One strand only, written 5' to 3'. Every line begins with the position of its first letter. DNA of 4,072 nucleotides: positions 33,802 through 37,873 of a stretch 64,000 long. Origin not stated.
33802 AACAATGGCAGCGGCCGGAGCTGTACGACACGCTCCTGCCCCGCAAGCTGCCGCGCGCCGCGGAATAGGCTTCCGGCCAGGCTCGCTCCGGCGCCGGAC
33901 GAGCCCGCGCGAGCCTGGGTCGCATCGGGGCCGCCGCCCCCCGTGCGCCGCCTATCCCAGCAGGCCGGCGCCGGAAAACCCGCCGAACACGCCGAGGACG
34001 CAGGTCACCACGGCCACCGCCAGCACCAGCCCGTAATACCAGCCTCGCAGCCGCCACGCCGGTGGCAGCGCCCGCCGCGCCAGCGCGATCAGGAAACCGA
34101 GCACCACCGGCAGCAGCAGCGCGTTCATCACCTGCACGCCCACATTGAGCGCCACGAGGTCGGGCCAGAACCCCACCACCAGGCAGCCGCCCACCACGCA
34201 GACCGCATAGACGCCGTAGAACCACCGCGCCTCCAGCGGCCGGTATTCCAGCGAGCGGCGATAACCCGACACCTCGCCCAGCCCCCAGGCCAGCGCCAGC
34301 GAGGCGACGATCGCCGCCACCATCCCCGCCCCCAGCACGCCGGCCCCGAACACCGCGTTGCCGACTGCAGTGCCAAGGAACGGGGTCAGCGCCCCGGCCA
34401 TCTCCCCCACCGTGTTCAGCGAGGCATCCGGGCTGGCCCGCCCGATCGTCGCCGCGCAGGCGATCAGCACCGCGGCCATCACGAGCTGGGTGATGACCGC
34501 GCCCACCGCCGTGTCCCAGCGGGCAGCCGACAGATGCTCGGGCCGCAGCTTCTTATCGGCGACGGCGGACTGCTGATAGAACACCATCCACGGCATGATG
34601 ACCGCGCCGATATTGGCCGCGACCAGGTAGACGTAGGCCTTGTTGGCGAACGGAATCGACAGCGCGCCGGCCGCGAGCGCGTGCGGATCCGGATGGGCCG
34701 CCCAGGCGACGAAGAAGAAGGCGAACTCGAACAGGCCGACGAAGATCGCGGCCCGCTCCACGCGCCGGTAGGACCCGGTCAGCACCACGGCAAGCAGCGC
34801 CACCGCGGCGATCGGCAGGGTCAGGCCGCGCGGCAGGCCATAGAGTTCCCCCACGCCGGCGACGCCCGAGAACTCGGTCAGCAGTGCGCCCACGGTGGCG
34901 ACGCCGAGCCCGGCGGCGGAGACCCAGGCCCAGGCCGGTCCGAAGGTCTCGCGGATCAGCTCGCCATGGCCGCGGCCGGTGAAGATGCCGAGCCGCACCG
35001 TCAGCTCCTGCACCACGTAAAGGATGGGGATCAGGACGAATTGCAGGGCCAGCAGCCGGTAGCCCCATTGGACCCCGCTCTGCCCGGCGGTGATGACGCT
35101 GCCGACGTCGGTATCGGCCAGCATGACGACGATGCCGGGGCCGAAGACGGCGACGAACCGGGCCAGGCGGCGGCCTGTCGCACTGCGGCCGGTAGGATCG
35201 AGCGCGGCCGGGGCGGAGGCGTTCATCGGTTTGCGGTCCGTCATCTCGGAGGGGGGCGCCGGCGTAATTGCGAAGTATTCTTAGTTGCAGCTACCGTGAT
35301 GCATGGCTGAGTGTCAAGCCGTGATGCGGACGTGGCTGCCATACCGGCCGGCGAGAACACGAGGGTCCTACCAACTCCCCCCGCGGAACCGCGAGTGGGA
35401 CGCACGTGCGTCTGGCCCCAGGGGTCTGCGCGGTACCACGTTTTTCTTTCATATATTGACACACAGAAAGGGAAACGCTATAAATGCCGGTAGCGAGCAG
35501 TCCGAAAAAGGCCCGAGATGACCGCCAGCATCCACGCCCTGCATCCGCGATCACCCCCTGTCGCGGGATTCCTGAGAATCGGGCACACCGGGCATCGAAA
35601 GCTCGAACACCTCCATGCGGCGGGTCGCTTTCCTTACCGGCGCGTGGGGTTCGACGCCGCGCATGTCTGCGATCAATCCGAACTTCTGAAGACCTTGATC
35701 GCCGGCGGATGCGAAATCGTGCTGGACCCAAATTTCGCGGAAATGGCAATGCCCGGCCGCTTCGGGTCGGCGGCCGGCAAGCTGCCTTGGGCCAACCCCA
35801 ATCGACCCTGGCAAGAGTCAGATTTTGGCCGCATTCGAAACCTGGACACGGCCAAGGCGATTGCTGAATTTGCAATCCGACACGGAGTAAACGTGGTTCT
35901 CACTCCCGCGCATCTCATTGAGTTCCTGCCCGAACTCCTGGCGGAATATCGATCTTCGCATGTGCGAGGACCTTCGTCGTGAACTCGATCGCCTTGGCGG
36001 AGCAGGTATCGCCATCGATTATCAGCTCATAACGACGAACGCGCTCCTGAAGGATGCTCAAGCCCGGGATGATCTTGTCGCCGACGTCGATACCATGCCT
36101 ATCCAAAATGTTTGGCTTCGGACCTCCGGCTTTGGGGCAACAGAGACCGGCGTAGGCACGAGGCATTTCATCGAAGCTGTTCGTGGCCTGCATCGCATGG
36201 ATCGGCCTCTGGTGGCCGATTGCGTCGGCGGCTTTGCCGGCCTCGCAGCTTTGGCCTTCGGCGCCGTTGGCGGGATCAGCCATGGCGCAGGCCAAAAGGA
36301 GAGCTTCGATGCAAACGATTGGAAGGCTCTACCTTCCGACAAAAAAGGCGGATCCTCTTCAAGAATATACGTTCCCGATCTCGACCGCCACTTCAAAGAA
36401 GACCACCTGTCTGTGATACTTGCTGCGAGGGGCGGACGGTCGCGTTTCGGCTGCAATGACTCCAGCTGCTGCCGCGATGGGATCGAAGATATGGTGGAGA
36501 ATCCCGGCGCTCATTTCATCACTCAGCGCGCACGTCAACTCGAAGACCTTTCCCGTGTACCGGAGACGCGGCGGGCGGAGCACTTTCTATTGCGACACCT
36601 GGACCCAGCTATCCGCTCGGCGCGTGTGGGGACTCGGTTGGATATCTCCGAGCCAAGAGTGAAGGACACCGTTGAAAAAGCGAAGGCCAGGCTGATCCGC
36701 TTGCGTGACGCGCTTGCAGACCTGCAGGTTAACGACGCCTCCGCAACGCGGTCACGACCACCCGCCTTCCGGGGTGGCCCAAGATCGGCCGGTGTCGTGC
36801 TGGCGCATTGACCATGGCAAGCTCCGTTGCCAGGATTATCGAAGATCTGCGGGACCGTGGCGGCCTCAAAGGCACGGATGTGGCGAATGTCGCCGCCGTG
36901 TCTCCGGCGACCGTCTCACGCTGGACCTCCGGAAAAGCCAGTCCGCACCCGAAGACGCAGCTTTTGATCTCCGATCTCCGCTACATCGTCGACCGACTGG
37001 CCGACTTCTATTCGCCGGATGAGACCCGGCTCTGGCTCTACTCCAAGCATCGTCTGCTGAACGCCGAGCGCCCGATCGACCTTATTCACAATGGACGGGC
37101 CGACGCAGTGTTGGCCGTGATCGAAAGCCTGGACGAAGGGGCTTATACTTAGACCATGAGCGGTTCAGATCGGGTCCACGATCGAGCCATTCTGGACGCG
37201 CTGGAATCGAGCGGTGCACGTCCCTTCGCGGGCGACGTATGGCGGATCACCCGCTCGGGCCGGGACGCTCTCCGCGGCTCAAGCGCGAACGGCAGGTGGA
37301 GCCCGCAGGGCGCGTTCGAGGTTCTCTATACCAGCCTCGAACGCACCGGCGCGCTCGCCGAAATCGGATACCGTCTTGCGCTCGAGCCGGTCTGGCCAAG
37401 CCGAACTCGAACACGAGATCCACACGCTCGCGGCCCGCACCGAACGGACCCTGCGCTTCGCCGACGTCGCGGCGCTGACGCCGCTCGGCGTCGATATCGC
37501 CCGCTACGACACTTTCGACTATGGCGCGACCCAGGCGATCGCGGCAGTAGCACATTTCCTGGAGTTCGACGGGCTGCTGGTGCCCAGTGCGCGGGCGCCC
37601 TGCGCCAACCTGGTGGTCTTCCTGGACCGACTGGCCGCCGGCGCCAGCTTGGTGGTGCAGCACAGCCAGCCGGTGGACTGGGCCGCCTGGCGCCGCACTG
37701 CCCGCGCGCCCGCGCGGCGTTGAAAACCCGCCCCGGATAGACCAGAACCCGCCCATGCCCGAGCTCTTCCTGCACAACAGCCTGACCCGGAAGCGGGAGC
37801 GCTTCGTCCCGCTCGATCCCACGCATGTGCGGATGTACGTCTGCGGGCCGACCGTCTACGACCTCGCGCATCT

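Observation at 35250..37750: Low-GC three-gene islet between mntH and cysS: an unknown ~430-aa protein translationally coupled to an Xre/DUF2384 antitoxin and a RES toxin (candidate tripartite module)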

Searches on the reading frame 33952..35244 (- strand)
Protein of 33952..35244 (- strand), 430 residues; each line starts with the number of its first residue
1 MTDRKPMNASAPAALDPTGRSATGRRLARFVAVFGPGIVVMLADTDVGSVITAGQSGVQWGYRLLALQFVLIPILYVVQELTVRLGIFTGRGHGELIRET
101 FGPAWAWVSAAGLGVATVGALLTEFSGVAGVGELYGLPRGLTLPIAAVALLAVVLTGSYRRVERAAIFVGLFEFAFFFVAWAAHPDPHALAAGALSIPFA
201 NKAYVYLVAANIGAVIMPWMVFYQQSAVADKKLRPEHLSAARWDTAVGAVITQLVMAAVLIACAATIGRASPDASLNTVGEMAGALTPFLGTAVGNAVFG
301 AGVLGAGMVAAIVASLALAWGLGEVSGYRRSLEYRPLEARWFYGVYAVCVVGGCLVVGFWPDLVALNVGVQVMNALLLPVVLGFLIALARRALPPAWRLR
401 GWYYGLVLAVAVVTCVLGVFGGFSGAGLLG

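Call 4: search_protein_families(library=pfam, proteins=[window:33952-35244:-], max_evalue=0.01)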
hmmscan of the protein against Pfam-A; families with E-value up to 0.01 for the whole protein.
window:33952-35244:- (430 aa): 1 family
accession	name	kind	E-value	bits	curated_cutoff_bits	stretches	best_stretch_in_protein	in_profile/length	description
PF01566.24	Nramp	-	3.5e-68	230.7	29.8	1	52-391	3-346/357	Natural resistance-associated macrophage protein-like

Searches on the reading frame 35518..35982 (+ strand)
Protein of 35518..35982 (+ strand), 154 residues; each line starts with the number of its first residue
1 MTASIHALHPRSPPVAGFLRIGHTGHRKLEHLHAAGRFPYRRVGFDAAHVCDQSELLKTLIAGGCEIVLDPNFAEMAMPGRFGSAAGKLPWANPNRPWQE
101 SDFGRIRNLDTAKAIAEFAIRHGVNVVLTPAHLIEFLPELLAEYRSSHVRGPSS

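Call 4: search_protein_families(library=pfam, proteins=[window:35518-35982:+], max_evalue=0.01)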
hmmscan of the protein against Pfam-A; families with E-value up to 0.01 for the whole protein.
window:35518-35982:+ (154 aa): 0 families

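Call 5: search_protein_families(library=ncbifam, proteins=[window:35518-35982:+], max_evalue=0.01)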
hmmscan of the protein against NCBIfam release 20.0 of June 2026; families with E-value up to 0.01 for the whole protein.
window:35518-35982:+ (154 aa): 0 families

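Call 42: list_cluster_members(proteins=[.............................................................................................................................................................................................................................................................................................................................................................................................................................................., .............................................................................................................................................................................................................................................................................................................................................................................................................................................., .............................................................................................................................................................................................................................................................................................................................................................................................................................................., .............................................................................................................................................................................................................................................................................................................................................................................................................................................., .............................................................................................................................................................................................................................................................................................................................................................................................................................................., window:35518-35979:+, P0011, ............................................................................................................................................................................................])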
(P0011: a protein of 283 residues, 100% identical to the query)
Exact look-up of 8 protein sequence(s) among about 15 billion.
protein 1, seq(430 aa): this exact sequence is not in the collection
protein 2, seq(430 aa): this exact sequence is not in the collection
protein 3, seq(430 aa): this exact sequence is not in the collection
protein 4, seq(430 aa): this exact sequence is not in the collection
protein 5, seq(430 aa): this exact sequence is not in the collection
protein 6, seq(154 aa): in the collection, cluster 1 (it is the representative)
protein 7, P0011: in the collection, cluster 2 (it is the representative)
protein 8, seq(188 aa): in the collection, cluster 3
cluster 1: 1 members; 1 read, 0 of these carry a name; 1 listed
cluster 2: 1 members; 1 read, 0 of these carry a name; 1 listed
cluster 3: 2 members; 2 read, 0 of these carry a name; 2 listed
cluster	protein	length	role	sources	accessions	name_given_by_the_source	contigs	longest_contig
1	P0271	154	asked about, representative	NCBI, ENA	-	-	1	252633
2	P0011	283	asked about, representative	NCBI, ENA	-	-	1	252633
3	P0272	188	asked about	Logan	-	-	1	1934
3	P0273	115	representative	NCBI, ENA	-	-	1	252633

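Call 43: find_encoding_contigs(protein=window:35518-35982:+, flank=1000, max_places=3)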
Protein window:35518-35982:+ (154 aa): no gene with exactly this product is on record in the collection.

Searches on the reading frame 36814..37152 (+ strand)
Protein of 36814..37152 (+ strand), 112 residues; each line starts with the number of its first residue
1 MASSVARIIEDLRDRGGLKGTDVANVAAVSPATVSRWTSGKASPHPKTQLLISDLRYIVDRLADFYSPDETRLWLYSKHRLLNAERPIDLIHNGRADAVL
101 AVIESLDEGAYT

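Call 4: search_protein_families(library=pfam, proteins=[window:36814-37152:+], max_evalue=0.01)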
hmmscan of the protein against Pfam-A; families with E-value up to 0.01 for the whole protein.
window:36814-37152:+ (112 aa): 4 families
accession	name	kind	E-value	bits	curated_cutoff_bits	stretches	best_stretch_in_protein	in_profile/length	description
PF13560.12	HTH_31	-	1.5e-05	25.7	27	1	10-47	7-45/64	Helix-turn-helix domain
PF01381.28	HTH_3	-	8.1e-05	23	23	1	9-48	1-40/55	Helix-turn-helix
PF09722.15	Xre_MbcA_ParS_C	-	0.00024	21.5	24.5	1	67-109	8-51/51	Antitoxin Xre/MbcA/ParS C-terminal toxin-binding domain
PF00356.27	LacI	-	0.00029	21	27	1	22-46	4-28/46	Bacterial regulatory proteins, lacI family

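Call 5: search_protein_families(library=ncbifam, proteins=[window:36814-37152:+], max_evalue=0.01)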
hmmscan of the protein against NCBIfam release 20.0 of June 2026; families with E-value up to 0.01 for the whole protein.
window:36814-37152:+ (112 aa): 5 families
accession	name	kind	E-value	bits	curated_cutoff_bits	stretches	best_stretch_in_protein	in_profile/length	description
NF049845.1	Xre_ParS_antitoxin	subfamily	1.8e-07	31.2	90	1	7-111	5-111/112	type II RES/Xre toxin-antitoxin system antitoxin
TIGR02293.1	TAS_TIGR02293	hypoth_equivalog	4.6e-05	23.1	57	1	7-111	26-132/133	putative toxin-antitoxin system antitoxin component, TIGR02293 family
NF007481.0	PRK10072.1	equivalog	0.00057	20.3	110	1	9-52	38-81/96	HTH-type transcriptional regulator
TIGR03830.1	CxxCG_CxxCG_HTH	subfamily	0.00078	19.2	61.8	1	8-53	69-114/127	type II TA system antitoxin MqsA family protein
NF047542.1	telomere_Tap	equivalog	0.0048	15.7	600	1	11-49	24-62/695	telomere-associated protein Tap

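Call 12: search_protein_families(library=padloc, proteins=[window:36814-37152:+], max_evalue=1)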
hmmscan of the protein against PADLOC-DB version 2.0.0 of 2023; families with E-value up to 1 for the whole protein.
window:36814-37152:+ (112 aa): 6 families
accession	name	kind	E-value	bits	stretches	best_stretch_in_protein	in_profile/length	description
PDLC03956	RmrA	-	0.0024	15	1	6-48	11-53/399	-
PDLC03951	RmrA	-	0.005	13.8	1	9-48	13-52/400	-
PDLC03946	RmrA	-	0.012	12.4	1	12-57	10-56/357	-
PDLC03948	RmrA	-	0.014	12.3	1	12-48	16-52/397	-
PDLC03949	RmrA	-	0.031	11.1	1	13-54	11-52/363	-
PDLC03952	RmrA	-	0.057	10.2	1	9-54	27-72/395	-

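Call 13: search_protein_families(library=phrogs, proteins=[window:36814-37152:+], max_evalue=1)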
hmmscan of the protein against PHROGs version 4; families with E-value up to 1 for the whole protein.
window:36814-37152:+ (112 aa): 27 families (the best 25 are shown)
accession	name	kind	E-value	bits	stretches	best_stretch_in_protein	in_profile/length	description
phrog_4836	-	transcription regulation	0.00016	22.3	1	2-47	73-118/194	CII-like regulator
phrog_7950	-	transcription regulation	0.00021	22.3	1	11-40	14-43/68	transcriptional repressor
phrog_2104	-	unknown function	0.00062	20.9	1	9-53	44-88/103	-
phrog_16553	-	transcription regulation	0.0013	19.8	1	7-53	13-58/92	transcriptional repressor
phrog_2967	-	transcription regulation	0.0022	18.6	1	6-48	12-54/225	transcriptional regulator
phrog_1124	-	transcription regulation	0.0029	18.2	1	2-50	6-53/177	transcriptional regulator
phrog_4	-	transcription regulation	0.0035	17.4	1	7-46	140-174/400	transcriptional repressor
phrog_8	-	transcription regulation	0.0056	17.2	1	8-54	80-207/346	transcriptional regulator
phrog_2328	-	transcription regulation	0.0061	17.3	1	12-47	23-57/128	transcriptional repressor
phrog_2439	-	transcription regulation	0.011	15.6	1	7-48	10-51/367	transcriptional regulator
phrog_296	-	integration and excision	0.027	14.1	1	9-46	232-269/626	DNA transposition protein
phrog_3949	-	transcription regulation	0.028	15.4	1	12-48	21-57/161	transcriptional repressor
phrog_3642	-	DNA, RNA and nucleotide metabolism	0.033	15.1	1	20-48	24-52/79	HTH DNA binding protein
phrog_3638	-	transcription regulation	0.055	14.6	1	18-51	26-56/73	CII-like transcriptional activator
phrog_8898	-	unknown function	0.063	14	1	11-47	8-43/70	-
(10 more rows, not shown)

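Call 23: find_encoding_contigs(protein=window:36814-37152:+, flank=3000, max_places=5)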
Protein window:36814-37152:+ (112 aa): 1 contig read that carries it; 1 place shown.
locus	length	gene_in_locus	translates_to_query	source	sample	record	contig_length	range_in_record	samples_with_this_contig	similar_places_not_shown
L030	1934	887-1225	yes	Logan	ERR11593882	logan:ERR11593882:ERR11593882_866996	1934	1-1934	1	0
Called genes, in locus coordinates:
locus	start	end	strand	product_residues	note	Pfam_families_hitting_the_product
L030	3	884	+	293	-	?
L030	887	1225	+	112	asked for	PF13560:HTH_31 (faint)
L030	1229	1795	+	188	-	PF08808:RES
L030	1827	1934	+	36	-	?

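Call 45: search_solved_structures(query=window:36814-37149:+, max_evalue=1, show_alignments=3)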
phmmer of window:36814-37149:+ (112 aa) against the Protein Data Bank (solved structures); distinct sequences matched with E-value up to 1: 9.
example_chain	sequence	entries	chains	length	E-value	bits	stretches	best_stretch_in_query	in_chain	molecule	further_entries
6fkg_C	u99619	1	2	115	1.5e-17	67.1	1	8-111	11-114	Rv1990c (MbcA)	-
4mcx_A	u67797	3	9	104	0.096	16.2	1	8-52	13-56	Antidote protein | Antitoxin HigA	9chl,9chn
6chv_A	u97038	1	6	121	0.13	15.8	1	8-52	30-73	Antitoxin HigA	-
4mct_A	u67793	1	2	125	0.14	15.7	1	8-52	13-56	Antidote protein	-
6cf1_A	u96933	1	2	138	0.18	15.4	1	8-52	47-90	Antitoxin HigA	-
3op9_A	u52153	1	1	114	0.59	13.7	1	9-78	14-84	Pli0006 protein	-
6rnz_A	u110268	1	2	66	0.73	13.4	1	9-50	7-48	HTH-type transcriptional regulator DdrOC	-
6af3_B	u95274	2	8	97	0.79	13.3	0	8-51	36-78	HigA antitoxin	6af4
2o20_A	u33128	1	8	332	0.87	13.2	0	22-52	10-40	Catabolite control protein A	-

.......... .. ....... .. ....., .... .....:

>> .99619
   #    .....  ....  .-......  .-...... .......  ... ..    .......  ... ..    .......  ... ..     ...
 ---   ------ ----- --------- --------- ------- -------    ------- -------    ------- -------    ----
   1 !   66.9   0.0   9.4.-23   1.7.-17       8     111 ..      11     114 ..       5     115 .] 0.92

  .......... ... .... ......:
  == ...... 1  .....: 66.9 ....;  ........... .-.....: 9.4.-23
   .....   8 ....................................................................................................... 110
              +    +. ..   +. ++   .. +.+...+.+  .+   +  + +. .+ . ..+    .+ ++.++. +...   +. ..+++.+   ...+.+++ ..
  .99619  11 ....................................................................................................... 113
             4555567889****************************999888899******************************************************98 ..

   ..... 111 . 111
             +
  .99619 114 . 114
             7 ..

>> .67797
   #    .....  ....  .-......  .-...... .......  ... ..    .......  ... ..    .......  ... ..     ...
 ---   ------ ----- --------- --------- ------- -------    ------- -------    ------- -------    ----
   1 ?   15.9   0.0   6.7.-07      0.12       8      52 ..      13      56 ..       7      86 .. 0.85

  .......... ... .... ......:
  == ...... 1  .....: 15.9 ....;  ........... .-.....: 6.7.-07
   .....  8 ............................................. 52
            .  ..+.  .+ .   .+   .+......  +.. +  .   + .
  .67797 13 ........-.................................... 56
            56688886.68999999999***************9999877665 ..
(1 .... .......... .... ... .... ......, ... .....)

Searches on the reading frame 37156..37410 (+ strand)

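Call 4: search_protein_families(library=pfam, proteins=[window:37156-37410:+], max_evalue=0.01)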
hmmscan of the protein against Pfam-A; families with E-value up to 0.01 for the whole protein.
window:37156-37410:+ (85 aa): 1 family
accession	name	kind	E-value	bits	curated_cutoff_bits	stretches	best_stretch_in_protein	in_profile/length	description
PF08808.17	RES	-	2.3e-07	31.4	23.2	1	28-73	2-52/157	RES domain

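Call 5: search_protein_families(library=ncbifam, proteins=[window:37156-37410:+], max_evalue=0.01)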
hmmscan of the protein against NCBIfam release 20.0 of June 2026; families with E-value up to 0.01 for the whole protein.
window:37156-37410:+ (85 aa): 0 families

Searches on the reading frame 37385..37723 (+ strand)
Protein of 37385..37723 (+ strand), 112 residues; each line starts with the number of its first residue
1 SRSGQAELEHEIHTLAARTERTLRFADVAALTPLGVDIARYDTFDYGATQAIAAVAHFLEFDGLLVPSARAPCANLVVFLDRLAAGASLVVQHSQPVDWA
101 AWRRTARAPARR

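Call 4: search_protein_families(library=pfam, proteins=[window:37385-37723:+], max_evalue=0.01)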
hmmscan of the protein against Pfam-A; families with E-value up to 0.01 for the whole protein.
window:37385-37723:+ (112 aa): 1 family
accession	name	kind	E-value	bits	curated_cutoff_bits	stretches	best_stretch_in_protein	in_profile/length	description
PF08808.17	RES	-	6.7e-10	39.6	23.2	1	8-99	65-156/157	RES domain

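Call 5: search_protein_families(library=ncbifam, proteins=[window:37385-37723:+], max_evalue=0.01)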
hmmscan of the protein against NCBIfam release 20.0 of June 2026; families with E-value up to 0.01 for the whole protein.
window:37385-37723:+ (112 aa): 0 families
